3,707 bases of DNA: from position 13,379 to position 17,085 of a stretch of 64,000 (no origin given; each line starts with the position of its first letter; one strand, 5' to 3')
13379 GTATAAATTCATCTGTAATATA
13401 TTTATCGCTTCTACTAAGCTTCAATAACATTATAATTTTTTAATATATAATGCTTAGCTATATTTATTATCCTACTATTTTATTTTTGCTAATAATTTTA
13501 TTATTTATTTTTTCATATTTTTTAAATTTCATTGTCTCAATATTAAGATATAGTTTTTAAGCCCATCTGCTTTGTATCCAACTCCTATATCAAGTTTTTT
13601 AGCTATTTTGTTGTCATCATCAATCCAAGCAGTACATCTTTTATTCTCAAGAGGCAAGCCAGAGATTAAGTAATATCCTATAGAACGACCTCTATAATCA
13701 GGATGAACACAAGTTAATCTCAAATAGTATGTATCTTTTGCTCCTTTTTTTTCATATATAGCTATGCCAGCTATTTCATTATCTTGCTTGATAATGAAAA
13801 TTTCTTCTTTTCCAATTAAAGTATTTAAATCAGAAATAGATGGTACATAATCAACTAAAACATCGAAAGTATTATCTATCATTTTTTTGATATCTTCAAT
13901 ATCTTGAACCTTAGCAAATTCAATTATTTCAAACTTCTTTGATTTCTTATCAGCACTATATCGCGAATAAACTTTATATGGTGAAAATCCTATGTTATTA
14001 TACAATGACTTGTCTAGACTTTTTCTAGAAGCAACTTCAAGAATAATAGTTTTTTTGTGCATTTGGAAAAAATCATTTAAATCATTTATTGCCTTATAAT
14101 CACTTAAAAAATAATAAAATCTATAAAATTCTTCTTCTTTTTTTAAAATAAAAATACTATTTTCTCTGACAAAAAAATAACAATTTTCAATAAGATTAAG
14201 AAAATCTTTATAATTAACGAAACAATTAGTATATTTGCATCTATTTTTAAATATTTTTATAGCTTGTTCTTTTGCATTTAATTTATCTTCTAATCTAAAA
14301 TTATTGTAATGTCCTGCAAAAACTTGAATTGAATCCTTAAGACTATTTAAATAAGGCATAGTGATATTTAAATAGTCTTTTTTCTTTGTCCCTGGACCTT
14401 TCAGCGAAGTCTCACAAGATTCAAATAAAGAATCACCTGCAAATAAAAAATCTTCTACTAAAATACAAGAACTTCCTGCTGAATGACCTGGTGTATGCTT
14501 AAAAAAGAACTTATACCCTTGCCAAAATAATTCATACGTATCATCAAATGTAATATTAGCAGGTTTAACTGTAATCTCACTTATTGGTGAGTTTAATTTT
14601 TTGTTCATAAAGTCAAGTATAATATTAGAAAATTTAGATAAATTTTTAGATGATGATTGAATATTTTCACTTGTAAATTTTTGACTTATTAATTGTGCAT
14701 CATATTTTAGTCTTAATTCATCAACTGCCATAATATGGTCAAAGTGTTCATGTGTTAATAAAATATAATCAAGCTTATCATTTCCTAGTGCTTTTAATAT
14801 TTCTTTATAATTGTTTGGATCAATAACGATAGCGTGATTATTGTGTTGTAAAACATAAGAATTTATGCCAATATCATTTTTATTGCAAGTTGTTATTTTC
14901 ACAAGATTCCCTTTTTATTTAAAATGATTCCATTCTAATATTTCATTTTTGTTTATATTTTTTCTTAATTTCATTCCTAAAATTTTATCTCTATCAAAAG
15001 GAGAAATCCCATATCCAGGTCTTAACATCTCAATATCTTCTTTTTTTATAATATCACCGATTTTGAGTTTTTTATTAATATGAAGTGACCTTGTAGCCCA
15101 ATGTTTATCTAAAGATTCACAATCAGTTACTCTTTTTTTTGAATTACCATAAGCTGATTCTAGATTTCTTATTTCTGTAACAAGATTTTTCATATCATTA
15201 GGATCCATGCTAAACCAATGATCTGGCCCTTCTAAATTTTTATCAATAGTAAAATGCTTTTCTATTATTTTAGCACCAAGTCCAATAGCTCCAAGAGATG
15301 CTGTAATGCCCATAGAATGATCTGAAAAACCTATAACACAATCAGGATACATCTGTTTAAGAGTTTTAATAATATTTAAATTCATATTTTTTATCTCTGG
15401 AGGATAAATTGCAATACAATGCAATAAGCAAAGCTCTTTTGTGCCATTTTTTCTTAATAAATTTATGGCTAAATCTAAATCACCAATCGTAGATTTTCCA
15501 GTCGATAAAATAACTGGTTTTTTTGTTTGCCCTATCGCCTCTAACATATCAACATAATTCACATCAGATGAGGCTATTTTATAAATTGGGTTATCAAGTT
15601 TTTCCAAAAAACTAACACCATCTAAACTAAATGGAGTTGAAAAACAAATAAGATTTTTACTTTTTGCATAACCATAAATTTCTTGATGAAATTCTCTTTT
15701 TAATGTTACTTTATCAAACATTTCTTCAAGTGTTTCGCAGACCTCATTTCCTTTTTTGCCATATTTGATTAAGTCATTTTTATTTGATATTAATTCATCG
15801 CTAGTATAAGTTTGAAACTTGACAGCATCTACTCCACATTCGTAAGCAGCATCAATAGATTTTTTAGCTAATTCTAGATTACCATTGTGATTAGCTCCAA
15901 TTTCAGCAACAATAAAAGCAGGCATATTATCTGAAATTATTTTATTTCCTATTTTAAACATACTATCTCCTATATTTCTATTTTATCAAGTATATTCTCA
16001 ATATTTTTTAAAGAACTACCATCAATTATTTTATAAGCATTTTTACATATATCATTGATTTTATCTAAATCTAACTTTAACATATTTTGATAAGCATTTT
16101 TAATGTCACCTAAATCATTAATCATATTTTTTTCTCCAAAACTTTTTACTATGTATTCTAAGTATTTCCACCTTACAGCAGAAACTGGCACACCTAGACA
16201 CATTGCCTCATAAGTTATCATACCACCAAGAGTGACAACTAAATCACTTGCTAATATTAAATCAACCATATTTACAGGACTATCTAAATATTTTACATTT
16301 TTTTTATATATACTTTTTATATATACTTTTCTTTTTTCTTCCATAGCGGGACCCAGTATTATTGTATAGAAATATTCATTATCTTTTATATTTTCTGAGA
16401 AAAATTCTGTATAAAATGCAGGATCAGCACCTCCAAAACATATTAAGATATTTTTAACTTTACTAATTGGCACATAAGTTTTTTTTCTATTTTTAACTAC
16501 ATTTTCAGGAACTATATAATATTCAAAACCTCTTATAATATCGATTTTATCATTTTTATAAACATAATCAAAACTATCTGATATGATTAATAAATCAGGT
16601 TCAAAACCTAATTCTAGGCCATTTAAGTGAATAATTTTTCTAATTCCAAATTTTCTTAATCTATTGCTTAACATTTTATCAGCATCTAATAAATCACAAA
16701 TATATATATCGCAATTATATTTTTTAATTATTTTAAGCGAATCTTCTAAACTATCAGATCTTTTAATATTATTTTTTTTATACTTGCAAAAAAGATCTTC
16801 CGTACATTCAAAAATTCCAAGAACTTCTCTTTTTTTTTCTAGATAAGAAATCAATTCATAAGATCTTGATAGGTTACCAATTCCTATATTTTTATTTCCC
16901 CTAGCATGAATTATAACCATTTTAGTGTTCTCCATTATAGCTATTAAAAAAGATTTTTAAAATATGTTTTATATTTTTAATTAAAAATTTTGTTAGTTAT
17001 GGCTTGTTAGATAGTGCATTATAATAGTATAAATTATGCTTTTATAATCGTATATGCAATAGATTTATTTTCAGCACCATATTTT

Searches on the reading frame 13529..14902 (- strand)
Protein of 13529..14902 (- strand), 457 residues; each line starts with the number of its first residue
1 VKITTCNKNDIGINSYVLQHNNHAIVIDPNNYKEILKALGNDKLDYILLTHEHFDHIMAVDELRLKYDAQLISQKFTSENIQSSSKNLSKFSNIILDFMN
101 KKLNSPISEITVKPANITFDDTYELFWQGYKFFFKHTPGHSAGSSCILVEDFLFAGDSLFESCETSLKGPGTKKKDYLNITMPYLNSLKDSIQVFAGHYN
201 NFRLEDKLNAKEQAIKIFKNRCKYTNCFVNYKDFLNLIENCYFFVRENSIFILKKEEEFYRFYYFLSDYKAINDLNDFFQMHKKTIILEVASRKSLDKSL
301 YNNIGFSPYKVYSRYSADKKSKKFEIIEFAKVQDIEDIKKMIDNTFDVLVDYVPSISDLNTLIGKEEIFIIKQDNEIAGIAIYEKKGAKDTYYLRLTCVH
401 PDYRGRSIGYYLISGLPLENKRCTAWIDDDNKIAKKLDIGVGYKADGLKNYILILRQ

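Call 15: search_protein_families(library=pfam, proteins=[window:13529-14902:-])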
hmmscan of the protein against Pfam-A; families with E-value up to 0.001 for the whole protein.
window:13529-14902:- (457 aa): 5 families
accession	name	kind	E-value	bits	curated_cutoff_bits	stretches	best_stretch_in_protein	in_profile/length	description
PF00753.33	Lactamase_B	-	2.4e-21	77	22.7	1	12-189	5-182/196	Metallo-beta-lactamase superfamily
PF13508.13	Acetyltransf_7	-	2.1e-06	28.5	27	1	366-419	3-55/84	Acetyltransferase (GNAT) domain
PF00583.31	Acetyltransf_1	-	6.9e-06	26.8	20.7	1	364-414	31-82/116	Acetyltransferase (GNAT) family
PF13483.12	Lactamase_B_3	-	9.8e-06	26.1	24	1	11-59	5-52/160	Beta-lactamase superfamily domain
PF12706.13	Lactamase_B_2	-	9.8e-05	22.5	27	1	42-80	29-69/200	Beta-lactamase superfamily domain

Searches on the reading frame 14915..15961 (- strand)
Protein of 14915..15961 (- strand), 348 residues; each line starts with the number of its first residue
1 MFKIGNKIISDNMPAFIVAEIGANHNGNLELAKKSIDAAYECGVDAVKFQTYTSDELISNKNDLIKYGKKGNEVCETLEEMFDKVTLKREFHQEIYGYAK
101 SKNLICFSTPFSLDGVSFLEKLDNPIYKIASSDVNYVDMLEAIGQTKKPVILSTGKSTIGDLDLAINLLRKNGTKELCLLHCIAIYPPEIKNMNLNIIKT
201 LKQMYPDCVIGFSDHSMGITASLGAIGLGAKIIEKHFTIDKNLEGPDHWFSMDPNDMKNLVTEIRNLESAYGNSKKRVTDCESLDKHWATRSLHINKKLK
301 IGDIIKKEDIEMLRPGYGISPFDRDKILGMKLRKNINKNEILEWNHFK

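Call 15: search_protein_families(library=pfam, proteins=[window:14915-15961:-])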
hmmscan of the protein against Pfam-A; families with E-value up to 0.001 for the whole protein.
window:14915-15961:- (348 aa): 2 families
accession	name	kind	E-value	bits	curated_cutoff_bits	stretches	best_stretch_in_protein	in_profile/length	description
PF03102.20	NeuB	-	7.3e-87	291.3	22.1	1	36-276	2-241/241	NeuB family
PF08666.17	SAF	-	3.2e-08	34.4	21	1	291-347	2-62/63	SAF domain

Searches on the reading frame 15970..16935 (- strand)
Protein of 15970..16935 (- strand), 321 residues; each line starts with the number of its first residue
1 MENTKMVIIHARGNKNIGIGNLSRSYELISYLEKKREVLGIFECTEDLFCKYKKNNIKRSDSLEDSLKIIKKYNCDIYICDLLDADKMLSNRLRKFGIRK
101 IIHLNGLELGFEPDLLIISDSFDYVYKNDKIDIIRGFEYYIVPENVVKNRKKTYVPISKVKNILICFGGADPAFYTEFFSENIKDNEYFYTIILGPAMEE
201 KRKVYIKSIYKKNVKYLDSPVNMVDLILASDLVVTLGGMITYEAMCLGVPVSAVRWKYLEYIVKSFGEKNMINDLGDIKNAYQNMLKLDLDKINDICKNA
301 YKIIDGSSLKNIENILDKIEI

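Call 15: search_protein_families(library=pfam, proteins=[window:15970-16935:-])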
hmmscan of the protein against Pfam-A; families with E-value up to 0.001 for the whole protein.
window:15970-16935:- (321 aa): 1 family
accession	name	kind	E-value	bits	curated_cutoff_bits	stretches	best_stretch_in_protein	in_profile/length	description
PF04007.18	DUF354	-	0.00016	21.3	22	1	191-292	225-323/349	Protein of unknown function (DUF354)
